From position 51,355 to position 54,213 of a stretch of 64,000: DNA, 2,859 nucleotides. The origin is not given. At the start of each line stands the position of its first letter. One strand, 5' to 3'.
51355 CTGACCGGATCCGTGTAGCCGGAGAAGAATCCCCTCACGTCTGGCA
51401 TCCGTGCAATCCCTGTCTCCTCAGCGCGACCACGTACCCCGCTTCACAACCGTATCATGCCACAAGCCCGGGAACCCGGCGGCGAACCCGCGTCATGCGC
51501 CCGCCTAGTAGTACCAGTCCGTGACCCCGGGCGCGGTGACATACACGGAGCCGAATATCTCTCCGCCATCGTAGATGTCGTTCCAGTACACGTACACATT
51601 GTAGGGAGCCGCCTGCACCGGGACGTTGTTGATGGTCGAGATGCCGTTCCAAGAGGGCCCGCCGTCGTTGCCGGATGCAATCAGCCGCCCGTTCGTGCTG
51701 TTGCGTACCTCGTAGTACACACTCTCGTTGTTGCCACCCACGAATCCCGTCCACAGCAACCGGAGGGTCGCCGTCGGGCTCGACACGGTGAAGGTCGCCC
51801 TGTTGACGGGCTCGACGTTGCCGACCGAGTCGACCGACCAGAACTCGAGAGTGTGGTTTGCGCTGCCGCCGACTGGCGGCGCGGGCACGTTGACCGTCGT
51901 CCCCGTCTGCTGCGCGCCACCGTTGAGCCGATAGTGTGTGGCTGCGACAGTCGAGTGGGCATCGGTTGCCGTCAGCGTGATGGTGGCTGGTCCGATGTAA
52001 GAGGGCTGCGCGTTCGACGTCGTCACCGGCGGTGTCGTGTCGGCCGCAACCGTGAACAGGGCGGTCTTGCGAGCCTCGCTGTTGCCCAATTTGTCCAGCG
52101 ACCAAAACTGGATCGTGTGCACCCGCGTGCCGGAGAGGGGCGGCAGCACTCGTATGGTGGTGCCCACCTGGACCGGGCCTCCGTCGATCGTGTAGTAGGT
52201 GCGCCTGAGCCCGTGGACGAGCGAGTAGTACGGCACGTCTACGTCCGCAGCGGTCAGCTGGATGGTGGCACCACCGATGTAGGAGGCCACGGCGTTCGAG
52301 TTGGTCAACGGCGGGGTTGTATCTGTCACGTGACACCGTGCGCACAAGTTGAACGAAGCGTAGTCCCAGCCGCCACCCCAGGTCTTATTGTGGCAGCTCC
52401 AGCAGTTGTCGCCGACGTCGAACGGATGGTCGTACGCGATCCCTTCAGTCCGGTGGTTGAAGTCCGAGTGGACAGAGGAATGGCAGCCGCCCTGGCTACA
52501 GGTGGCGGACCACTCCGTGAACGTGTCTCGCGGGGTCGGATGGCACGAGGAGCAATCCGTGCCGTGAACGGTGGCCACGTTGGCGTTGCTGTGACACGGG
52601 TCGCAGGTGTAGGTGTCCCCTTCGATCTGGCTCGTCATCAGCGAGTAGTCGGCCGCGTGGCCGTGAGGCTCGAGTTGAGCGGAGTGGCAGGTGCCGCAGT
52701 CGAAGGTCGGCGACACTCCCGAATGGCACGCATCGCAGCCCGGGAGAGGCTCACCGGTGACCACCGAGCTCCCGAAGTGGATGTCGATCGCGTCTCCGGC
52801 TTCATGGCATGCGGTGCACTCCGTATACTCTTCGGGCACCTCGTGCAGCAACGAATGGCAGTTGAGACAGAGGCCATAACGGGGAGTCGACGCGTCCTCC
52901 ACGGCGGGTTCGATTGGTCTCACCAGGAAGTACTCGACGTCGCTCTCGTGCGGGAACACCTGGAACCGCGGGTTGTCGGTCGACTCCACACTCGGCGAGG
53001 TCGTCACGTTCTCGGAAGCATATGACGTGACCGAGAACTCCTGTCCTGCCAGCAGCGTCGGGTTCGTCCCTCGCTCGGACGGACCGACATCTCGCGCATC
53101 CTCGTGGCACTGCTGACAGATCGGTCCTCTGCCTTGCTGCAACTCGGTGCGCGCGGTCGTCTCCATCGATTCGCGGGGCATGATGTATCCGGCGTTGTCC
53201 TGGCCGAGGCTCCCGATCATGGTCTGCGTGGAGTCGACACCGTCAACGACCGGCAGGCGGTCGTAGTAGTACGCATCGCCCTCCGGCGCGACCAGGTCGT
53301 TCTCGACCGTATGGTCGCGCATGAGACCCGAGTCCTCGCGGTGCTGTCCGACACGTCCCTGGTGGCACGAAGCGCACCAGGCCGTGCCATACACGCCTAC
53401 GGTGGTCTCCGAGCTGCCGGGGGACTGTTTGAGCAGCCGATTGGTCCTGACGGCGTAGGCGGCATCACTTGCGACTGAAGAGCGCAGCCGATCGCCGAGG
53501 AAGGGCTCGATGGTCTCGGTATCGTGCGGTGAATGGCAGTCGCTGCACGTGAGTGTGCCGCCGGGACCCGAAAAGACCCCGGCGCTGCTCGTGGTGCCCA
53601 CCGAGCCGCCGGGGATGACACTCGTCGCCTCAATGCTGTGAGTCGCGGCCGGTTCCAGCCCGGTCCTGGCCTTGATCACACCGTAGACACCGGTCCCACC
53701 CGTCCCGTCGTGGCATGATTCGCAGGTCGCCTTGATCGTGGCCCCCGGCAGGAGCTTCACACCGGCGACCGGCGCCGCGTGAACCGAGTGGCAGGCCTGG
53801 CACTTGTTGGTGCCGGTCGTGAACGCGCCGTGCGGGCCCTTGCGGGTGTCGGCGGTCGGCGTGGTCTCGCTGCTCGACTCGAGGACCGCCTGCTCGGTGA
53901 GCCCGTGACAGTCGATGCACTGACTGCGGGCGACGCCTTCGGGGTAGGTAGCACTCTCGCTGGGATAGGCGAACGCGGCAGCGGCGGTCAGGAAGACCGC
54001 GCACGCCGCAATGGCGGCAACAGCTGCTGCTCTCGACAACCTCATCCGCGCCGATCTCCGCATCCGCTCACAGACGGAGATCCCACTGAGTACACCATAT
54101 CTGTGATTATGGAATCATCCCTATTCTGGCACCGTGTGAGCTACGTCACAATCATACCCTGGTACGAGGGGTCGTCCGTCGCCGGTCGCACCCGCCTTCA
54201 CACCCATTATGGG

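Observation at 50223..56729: rex / TPR / NHL-propeller / 15-haem surface cytochrome / 12-haem NapC-NirT-like membrane cytochrome: candidate extracellular electron-transfer module in an Actinomycetota-like genome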

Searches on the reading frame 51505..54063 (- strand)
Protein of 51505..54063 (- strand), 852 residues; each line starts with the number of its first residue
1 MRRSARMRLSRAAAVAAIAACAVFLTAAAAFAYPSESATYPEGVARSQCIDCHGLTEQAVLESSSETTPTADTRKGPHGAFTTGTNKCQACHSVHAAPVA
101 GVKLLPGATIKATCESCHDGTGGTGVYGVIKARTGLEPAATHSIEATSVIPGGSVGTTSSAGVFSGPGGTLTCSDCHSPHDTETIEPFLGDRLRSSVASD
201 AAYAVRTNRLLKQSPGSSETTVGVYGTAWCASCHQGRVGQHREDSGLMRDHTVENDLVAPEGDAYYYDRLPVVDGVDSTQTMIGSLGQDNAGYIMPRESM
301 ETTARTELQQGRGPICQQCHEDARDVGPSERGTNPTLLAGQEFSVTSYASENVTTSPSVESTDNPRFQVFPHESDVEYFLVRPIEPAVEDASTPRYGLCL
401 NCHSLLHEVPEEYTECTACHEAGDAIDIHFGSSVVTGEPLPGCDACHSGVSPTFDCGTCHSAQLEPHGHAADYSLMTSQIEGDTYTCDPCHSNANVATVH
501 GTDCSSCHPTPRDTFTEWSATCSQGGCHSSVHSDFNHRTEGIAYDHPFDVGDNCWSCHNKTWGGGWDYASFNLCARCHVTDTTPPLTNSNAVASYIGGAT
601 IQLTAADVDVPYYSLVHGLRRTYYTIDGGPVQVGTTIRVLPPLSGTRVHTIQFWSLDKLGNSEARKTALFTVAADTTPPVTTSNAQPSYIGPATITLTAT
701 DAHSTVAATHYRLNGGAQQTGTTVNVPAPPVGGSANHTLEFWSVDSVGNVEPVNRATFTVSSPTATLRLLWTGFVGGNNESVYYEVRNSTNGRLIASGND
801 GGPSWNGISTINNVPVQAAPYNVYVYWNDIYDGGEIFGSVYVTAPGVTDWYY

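Call 4: search_protein_families(library=pfam, proteins=[window:51505-54063:-], max_evalue=0.01)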
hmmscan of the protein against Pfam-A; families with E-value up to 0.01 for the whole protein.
window:51505-54063:- (852 aa): 3 families
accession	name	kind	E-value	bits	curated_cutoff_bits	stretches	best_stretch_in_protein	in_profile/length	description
PF14522.11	Cytochrome_C7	-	2e-15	56.8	24.8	2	46-119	13-67/67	Cytochrome c7 and related cytochrome c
PF14537.11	Cytochrom_c3_2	-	2.3e-10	41.3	25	1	43-119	23-79/79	Cytochrome c3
PF09699.15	Paired_CXXCH_1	-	1.8e-07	31.2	20.6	1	78-121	1-39/41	Doubled CXXCH motif (Paired_CXXCH_1)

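Call 5: search_protein_families(library=ncbifam, proteins=[window:51505-54063:-], max_evalue=0.001)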
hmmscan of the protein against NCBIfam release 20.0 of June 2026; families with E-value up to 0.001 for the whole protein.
window:51505-54063:- (852 aa): 2 families
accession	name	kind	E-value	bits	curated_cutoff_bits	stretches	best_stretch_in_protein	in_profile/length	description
NF047446.1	barrel_OmpL47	domain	5.2e-23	81.3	40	2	689-760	1-68/68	OmpL47-type beta-barrel domain-containing protein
NF047441.1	Lepto_OmpL47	equivalog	4.6e-05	23.2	250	0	648-720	114-193/336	multi-beta-barrel domain surface protein OmpL47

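Call 7: find_homologous_proteins(query=window:51505-54063:-)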
Query window:51505-54063:- (852 aa): 49 proteins with E <= 0.001 among 8000 candidates.
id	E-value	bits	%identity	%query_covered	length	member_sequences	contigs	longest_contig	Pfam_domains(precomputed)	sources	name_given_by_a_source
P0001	0.0e+0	1830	92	99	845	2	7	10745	PF09699.16,PF14537.12,PF14522.12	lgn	-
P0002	0.0e+0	1548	78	99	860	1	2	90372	PF09699.16,PF14537.12,PF14522.12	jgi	jgi:hypothetical protein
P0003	1.0e-271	922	60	88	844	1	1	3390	PF09699.16,PF14537.12,PF14522.12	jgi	jgi:hypothetical protein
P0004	7.7e-223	761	48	98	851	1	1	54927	PF09699.16,PF14537.12,PF14522.12,PF22113.2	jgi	jgi:hypothetical protein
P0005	1.5e-220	753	47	99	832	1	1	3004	PF09699.16,PF14537.12,PF14522.12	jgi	jgi:hypothetical protein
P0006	8.7e-215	734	48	99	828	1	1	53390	PF09699.16,PF14537.12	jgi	jgi:hypothetical protein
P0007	3.4e-204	699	46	99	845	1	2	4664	PF14537.12,PF14522.12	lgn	-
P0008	9.8e-203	694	45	99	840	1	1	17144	PF09699.16,PF14537.12,PF14522.12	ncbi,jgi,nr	ncbi:MAG: cytochrome c3 family protein [Coriobacteriia bacterium]|nr:cytochrome c3 family protein [C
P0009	1.5e-194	667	46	100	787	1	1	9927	PF09699.16,PF14537.12,PF14522.12,PF22113.2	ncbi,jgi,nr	ncbi:MAG: cytochrome c3 family protein [Actinomycetota bacterium]|jgi:hypothetical protein|nr:cytoch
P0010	3.0e-192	659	46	99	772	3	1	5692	PF09699.16,PF14537.12,PF14522.12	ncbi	-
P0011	1.4e-191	657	45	96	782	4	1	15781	PF09699.16,PF14537.12,PF14522.12,PF22113.2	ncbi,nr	ncbi:MAG: hypothetical protein PF636_01625 [Actinomycetota bacterium]|nr:hypothetical protein [Actin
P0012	1.8e-191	657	46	95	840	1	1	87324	PF14537.12,PF14522.12,PF22113.2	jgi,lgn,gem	-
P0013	3.2e-191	656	46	97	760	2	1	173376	PF09699.16,PF14537.12,PF14522.12,PF22113.2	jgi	-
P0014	2.9e-190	653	45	95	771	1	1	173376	PF09699.16,PF14537.12,PF14522.12,PF22113.2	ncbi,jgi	-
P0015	2.4e-187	643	45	98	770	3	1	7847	PF09699.16,PF14537.12,PF14522.12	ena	-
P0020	1.0e-176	608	44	96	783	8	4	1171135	PF09699.16,PF14537.12,PF14522.12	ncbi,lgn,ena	-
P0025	4.3e-166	573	42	97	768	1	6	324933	PF09699.16,PF14537.12,PF14522.12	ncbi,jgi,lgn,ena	-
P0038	1.2e-49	188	48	21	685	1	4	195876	PF09699.16,PF14537.12,PF17170.11,PF01436.28,PF14522.12,PF08450.19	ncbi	ncbi:MAG: cytochrome c3 family protein [Coriobacteriia bacterium]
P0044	1.2e-30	125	42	22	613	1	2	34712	PF09699.16,PF24684.2,PF01436.28,PF25021.2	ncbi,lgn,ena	-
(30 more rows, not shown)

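Call 10: find_encoding_contigs(protein=P0002, flank=10000, max_places=2)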
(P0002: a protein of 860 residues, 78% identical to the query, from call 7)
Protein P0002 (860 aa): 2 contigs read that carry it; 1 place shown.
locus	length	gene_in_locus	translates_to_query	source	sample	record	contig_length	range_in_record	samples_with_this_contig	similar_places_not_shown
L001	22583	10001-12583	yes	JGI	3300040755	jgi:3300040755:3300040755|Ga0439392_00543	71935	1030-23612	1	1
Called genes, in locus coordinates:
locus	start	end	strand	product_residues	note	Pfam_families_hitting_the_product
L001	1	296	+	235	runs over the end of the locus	PF13439:Glyco_transf_4, PF13579:Glyco_trans_4_4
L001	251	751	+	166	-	PF00534:Glycos_transf_1, PF13524:Glyco_trans_1_2, PF13692:Glyco_trans_1_4, PF20706:GT4-conflict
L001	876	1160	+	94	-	-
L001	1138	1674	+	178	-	PF00583:Acetyltransf_1, PF13673:Acetyltransf_10, PF13508:Acetyltransf_7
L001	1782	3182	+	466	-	PF02878:PGM_PMM_I, PF02879:PGM_PMM_II, PF02880:PGM_PMM_III, PF00408:PGM_PMM_IV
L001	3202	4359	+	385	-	PF13439:Glyco_transf_4, PF13579:Glyco_trans_4_4, PF20706:GT4-conflict, PF00534:Glycos_transf_1, PF13692:Glyco_trans_1_4, PF13524:Glyco_trans_1_2 (weak)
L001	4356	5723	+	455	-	PF13727:CoA_binding_3, PF02397:Bac_transf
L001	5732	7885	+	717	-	PF04932:Wzy_C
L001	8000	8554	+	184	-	PF06971:Put_DNA-bind_N (weak), PF01408:GFO_IDH_MocA, PF02629:CoA_binding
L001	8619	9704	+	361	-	PF08450:SGL (faint), PF17170:DUF5128 (faint), PF01436:NHL (weak)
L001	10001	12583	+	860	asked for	PF09699:Paired_CXXCH_1 (faint), PF14522:Cytochrome_C7 (faint), PF14537:Cytochrom_c3_2 (faint)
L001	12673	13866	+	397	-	PF03264:Cytochrom_NNT (weak), PF09699:Paired_CXXCH_1 (faint)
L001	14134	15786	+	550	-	PF02310:B12-binding, PF04055:Radical_SAM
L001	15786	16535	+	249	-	PF01209:Ubie_methyltran, PF13489:Methyltransf_23, PF13847:Methyltransf_31, PF08241:Methyltransf_11, PF08242:Methyltransf_12, PF13649:Methyltransf_25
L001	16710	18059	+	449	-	PF22039:HUTI_composite_bact (weak), PF01979:Amidohydro_1, PF07969:Amidohydro_3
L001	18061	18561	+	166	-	PF04246:RseC_MucC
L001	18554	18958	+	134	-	-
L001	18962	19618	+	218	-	PF13428:TPR_14 (faint), PF14561:TPR_20 (faint), PF00515:TPR_1 (faint), PF07719:TPR_2 (faint), PF13174:TPR_6 (faint), PF13432:TPR_16 (weak), PF13371:TPR_9 (weak), PF14559:TPR_19, +4 more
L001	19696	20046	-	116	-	PF01740:STAS, PF13466:STAS_2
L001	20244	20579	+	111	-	PF01740:STAS, PF13466:STAS_2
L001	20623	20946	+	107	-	PF02416:TatA_B_E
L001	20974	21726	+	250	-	PF00902:TatC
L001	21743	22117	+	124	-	PF01155:HypA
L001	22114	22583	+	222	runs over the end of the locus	PF02492:cobW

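Call 11: find_encoding_contigs(protein=P0004, flank=10000, max_places=2)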
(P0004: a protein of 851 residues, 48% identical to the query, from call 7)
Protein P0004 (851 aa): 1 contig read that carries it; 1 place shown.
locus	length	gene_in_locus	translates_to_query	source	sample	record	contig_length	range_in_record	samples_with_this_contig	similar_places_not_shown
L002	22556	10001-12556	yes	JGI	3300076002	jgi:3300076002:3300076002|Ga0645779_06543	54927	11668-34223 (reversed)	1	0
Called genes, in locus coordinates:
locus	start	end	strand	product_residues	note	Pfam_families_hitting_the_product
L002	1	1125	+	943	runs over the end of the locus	PF00534:Glycos_transf_1, PF13692:Glyco_trans_1_4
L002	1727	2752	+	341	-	PF07719:TPR_2 (faint)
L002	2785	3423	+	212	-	PF06971:Put_DNA-bind_N, PF01408:GFO_IDH_MocA, PF02629:CoA_binding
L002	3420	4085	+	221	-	PF12895:ANAPC3 (faint), PF13371:TPR_9 (faint), PF13428:TPR_14 (faint), PF13431:TPR_17 (faint), PF13424:TPR_12 (weak), PF00515:TPR_1 (faint), PF13432:TPR_16, PF14559:TPR_19 (weak), +4 more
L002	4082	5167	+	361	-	PF08450:SGL (faint), PF25021:TEN_NHL (faint), PF17170:DUF5128 (faint), PF01436:NHL (weak)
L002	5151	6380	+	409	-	PF14522:Cytochrome_C7 (faint), PF14537:Cytochrom_c3_2 (weak), PF09699:Paired_CXXCH_1 (faint)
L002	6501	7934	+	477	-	PF02085:Cytochrom_CIII (faint), PF14522:Cytochrome_C7 (faint), PF14537:Cytochrom_c3_2 (faint), PF22113:Mtrc-MtrF_II-IV_dom (faint), PF09699:Paired_CXXCH_1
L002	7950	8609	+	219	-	PF23914:TPR_CcmH_CycH (faint), PF13176:TPR_7 (faint), PF13424:TPR_12 (faint), PF13432:TPR_16, PF14559:TPR_19 (weak), PF00515:TPR_1, PF07719:TPR_2 (weak), PF13181:TPR_8 (weak), +7 more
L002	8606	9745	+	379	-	PF08450:SGL (faint), PF01436:NHL (weak), PF17170:DUF5128 (weak)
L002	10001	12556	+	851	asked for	PF14522:Cytochrome_C7 (faint), PF14537:Cytochrom_c3_2 (weak), PF22113:Mtrc-MtrF_II-IV_dom (faint), PF09699:Paired_CXXCH_1 (faint)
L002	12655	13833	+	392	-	-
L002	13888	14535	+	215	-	PF06971:Put_DNA-bind_N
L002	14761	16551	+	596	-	PF02310:B12-binding, PF04055:Radical_SAM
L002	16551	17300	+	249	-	PF01209:Ubie_methyltran, PF13489:Methyltransf_23, PF13847:Methyltransf_31, PF08241:Methyltransf_11, PF08242:Methyltransf_12, PF13649:Methyltransf_25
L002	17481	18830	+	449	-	PF22039:HUTI_composite_bact, PF01979:Amidohydro_1, PF07969:Amidohydro_3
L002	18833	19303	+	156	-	PF04246:RseC_MucC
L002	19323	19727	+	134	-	-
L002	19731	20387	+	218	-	PF13174:TPR_6 (faint), PF13428:TPR_14 (faint), PF13431:TPR_17 (faint), PF13424:TPR_12 (faint), PF00515:TPR_1 (faint), PF13432:TPR_16 (weak), PF13371:TPR_9 (weak), PF14559:TPR_19 (weak), +1 more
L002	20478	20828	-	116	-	PF01740:STAS, PF13466:STAS_2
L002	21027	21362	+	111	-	PF01740:STAS, PF13466:STAS_2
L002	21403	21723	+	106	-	PF02416:TatA_B_E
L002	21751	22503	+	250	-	PF00902:TatC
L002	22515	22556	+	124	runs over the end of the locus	PF01155:HypA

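Call 12: find_encoding_contigs(protein=P0013, flank=10000, max_places=1)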
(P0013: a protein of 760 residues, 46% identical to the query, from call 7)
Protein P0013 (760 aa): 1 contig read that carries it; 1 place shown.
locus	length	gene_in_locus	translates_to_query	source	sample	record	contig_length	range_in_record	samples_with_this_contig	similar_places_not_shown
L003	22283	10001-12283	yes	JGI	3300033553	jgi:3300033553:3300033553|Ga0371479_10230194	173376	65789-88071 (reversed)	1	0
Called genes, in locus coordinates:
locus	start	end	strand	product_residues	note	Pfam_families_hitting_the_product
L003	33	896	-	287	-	PF14522:Cytochrome_C7 (faint), PF14537:Cytochrom_c3_2 (faint)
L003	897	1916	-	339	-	PF03264:Cytochrom_NNT (faint)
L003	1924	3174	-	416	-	PF03916:NrfD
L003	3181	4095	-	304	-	PF12797:Fer4_2 (faint), PF12838:Fer4_7 (weak), PF13187:Fer4_9 (faint), PF13247:Fer4_11, PF00037:Fer4 (weak), PF12837:Fer4_6 (weak), PF13237:Fer4_10, PF13247:Fer4_11 (weak)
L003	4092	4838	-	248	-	-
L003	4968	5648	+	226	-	PF00072:Response_reg, PF00486:Trans_reg_C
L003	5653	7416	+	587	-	PF00672:HAMP, PF00989:PAS (weak), PF08448:PAS_4 (weak), PF00512:HisKA, PF02518:HATPase_c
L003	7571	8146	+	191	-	-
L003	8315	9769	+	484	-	PF02310:B12-binding, PF04055:Radical_SAM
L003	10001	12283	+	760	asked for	PF14522:Cytochrome_C7 (faint), PF14537:Cytochrom_c3_2 (faint), PF22113:Mtrc-MtrF_II-IV_dom (faint), PF09699:Paired_CXXCH_1 (faint)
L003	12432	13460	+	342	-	PF08240:ADH_N, PF16912:Glu_dehyd_C, PF00107:ADH_zinc_N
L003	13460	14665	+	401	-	PF00155:Aminotran_1_2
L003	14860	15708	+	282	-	PF03458:Gly_transporter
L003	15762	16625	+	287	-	PF02645:DegV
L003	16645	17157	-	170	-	PF01625:PMSR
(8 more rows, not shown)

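Call 13: find_encoding_contigs(protein=P0020, flank=10000, max_places=1)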
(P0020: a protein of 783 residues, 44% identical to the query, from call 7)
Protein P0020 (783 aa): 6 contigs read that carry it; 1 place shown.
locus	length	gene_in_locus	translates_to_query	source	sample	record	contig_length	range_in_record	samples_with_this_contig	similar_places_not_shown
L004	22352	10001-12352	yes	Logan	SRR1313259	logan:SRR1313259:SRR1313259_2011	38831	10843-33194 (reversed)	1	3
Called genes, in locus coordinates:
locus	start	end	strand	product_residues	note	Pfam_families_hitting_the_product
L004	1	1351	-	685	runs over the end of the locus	PF13476:AAA_23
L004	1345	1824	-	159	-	-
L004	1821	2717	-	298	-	-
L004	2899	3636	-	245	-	PF13391:HNH_2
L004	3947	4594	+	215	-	PF01936:NYN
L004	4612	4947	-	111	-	PF01541:GIY-YIG (weak)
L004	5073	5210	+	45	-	-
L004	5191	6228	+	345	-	-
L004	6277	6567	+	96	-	PF04014:MazE_antitoxin (weak)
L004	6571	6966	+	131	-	PF13470:PIN_3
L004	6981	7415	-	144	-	-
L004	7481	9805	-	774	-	PF00933:Glyco_hydro_3, PF01915:Glyco_hydro_3_C, PF14310:Fn3-like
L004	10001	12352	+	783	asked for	PF14522:Cytochrome_C7 (faint), PF14537:Cytochrom_c3_2 (faint), PF09699:Paired_CXXCH_1 (weak)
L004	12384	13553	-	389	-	PF00155:Aminotran_1_2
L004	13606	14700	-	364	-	-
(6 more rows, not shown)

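Call 14: find_encoding_contigs(protein=P0025, flank=10000, max_places=1)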
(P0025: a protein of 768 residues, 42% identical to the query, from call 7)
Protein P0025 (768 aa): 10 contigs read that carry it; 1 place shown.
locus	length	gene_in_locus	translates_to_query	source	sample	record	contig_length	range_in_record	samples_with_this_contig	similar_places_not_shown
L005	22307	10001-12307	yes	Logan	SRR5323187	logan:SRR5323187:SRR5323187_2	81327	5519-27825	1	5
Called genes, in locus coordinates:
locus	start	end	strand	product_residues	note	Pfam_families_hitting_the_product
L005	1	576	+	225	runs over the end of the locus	-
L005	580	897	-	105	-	-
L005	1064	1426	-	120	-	PF02604:PhdYeFM_antitox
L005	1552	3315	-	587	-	PF08378:NERD, PF13538:UvrD_C_2 (weak)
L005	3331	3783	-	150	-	PF05168:HEPN (faint)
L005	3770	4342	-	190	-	PF01909:NTP_transf_2 (weak), PF18765:Polbeta (weak)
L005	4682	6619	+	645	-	PF13401:AAA_22 (weak), PF09848:SLFN-g3_helicase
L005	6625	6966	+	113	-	PF03819:MazG (weak), PF12643:MazG-like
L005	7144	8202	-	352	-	PF08378:NERD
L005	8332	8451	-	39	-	-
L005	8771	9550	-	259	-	PF05013:FGase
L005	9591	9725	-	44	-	-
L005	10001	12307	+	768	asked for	PF14522:Cytochrome_C7 (faint), PF14537:Cytochrom_c3_2 (faint), PF09699:Paired_CXXCH_1 (weak)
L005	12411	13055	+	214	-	-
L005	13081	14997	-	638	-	PF00664:ABC_membrane, PF00005:ABC_tran, PF02463:SMC_N (faint)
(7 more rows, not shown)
